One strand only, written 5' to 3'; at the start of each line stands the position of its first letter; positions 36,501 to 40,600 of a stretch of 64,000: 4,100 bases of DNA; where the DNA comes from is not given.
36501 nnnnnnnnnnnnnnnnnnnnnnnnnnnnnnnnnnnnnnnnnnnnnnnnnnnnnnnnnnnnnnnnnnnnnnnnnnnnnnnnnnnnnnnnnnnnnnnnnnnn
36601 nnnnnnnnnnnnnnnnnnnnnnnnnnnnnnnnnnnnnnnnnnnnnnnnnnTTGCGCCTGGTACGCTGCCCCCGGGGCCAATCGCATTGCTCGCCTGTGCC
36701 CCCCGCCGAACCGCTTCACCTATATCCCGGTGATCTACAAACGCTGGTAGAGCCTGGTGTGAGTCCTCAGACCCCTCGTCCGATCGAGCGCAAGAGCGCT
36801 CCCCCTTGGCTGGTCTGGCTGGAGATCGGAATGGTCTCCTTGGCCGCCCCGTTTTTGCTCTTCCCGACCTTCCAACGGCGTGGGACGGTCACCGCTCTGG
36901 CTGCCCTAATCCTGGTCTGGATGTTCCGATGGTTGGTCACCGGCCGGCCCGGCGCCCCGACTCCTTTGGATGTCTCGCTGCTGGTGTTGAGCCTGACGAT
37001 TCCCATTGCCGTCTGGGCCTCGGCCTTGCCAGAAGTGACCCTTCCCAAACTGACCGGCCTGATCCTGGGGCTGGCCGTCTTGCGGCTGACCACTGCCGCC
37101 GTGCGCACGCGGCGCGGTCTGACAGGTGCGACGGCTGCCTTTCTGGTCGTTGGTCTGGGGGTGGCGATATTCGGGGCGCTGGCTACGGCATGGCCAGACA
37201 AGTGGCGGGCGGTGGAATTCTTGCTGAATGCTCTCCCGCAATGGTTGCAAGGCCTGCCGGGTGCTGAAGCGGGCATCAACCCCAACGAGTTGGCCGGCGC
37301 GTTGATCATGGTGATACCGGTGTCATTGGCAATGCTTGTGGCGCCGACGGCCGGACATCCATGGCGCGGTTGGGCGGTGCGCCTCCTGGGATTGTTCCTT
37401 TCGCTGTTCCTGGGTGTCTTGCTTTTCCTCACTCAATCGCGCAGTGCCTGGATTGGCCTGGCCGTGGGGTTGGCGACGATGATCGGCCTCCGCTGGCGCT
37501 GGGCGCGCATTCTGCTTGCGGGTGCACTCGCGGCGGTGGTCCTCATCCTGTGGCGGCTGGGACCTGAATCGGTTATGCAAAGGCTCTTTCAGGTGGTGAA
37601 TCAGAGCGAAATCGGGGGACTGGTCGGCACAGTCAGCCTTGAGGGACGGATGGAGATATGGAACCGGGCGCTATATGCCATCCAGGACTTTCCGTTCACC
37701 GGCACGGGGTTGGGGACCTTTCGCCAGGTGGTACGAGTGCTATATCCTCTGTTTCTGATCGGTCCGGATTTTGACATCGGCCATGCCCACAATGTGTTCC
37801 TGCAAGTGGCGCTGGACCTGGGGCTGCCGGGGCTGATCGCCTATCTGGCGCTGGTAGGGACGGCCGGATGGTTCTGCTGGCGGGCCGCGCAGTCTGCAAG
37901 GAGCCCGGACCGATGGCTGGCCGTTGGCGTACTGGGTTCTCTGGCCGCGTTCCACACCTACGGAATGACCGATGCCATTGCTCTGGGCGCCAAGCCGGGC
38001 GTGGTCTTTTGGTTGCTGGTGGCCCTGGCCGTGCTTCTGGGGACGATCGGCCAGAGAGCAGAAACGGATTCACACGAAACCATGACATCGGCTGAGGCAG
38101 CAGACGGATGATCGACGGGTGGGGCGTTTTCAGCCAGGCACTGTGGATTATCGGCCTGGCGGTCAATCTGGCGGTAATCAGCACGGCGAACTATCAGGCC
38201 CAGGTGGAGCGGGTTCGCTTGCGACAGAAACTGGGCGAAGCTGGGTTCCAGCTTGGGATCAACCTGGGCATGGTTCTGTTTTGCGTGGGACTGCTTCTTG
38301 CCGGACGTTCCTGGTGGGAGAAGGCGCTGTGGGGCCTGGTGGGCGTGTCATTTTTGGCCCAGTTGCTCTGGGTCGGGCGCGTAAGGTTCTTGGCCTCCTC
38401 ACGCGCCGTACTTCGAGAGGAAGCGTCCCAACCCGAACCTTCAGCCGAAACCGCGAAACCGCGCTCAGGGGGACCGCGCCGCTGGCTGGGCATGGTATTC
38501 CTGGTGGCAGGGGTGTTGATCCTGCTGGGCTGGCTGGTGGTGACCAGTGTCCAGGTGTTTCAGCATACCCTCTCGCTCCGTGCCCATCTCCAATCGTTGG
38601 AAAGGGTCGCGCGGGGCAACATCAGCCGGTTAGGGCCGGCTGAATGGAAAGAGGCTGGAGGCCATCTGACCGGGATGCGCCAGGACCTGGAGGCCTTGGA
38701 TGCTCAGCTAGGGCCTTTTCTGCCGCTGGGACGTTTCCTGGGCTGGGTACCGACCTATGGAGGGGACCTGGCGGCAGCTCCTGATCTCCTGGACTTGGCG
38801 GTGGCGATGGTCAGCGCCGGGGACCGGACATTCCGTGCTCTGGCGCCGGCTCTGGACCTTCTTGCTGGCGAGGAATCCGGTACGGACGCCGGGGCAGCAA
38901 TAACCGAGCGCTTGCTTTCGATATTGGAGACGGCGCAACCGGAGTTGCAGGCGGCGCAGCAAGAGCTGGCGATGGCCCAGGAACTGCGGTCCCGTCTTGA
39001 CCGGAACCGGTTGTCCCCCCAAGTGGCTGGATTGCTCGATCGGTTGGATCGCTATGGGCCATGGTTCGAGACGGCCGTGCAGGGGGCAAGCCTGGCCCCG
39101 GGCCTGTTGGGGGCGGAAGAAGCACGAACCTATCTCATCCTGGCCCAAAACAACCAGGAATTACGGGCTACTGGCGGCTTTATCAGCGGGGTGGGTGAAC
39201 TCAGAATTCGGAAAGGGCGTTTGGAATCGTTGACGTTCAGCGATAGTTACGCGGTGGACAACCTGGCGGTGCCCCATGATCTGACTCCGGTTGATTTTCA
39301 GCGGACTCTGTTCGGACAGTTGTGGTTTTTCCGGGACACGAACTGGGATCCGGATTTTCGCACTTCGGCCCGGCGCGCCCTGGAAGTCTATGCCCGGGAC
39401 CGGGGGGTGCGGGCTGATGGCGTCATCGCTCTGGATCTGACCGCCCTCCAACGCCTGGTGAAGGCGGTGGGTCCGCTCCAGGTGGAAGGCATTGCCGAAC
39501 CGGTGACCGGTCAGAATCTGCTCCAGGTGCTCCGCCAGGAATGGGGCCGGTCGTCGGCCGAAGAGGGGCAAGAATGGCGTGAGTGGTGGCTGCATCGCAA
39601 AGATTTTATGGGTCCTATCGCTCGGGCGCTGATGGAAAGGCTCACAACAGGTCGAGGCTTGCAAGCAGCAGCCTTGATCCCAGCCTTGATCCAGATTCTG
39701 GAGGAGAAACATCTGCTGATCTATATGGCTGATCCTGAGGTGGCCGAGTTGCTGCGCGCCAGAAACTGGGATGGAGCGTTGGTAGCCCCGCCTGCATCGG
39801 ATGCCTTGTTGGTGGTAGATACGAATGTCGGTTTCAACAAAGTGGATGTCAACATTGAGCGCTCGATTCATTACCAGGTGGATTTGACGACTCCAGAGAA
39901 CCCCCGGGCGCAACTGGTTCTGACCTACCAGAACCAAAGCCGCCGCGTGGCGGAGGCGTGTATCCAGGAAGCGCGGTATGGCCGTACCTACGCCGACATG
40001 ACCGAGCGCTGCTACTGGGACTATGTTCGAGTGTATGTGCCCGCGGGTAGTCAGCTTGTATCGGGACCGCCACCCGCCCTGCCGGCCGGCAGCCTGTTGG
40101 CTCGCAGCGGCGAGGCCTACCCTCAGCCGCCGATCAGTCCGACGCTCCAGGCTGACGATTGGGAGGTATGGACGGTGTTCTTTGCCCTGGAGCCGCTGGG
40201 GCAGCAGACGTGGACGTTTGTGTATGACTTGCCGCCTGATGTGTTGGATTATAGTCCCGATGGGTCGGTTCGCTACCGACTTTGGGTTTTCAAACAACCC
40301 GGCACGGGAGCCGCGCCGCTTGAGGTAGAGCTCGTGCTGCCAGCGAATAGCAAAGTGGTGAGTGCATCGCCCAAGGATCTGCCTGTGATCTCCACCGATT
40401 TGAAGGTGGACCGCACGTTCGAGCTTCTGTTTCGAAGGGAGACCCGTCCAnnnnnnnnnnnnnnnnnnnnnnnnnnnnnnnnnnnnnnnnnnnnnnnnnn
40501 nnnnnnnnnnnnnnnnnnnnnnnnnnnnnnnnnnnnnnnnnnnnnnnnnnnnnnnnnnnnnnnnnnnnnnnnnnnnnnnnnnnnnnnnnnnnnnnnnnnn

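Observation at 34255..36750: Unprecedented-looking fusion: GH-clan-A-like TIM-barrel + CARDB + Vgb (streptogramin-lyase-type) seven-bladed propeller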

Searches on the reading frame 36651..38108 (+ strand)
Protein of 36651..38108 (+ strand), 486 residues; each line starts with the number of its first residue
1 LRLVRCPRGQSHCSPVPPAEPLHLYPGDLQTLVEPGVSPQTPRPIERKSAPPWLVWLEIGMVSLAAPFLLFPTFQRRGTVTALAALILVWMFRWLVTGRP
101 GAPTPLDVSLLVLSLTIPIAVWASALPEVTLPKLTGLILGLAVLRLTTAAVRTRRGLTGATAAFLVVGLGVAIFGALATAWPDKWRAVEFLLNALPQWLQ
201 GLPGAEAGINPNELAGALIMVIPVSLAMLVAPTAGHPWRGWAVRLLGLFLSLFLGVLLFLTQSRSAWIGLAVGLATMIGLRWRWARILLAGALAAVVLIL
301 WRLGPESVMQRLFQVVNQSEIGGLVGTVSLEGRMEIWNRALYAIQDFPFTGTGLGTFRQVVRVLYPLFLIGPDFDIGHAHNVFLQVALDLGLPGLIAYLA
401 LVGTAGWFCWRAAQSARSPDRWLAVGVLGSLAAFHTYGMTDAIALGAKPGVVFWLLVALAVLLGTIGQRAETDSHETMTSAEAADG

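Call 8: search_protein_families(library=pfam, proteins=[window:36651-38108:+], max_evalue=0.001)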
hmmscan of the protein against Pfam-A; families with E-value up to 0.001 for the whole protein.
window:36651-38108:+ (486 aa): 1 family
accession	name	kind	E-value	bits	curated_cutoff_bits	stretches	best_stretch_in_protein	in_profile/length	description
PF04932.20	Wzy_C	-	2.4e-23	83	31.7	1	250-399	2-149/149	O-Antigen ligase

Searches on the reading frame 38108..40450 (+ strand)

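Call 8: search_protein_families(library=pfam, proteins=[window:38108-40450:+], max_evalue=0.001)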
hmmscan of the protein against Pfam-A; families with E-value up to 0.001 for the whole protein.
window:38108-40450:+ (781 aa): 1 family
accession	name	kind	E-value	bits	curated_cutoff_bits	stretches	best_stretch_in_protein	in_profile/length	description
PF13196.11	DUF4012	-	3.9e-32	112.2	28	1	338-478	2-142/144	Protein of unknown function (DUF4012)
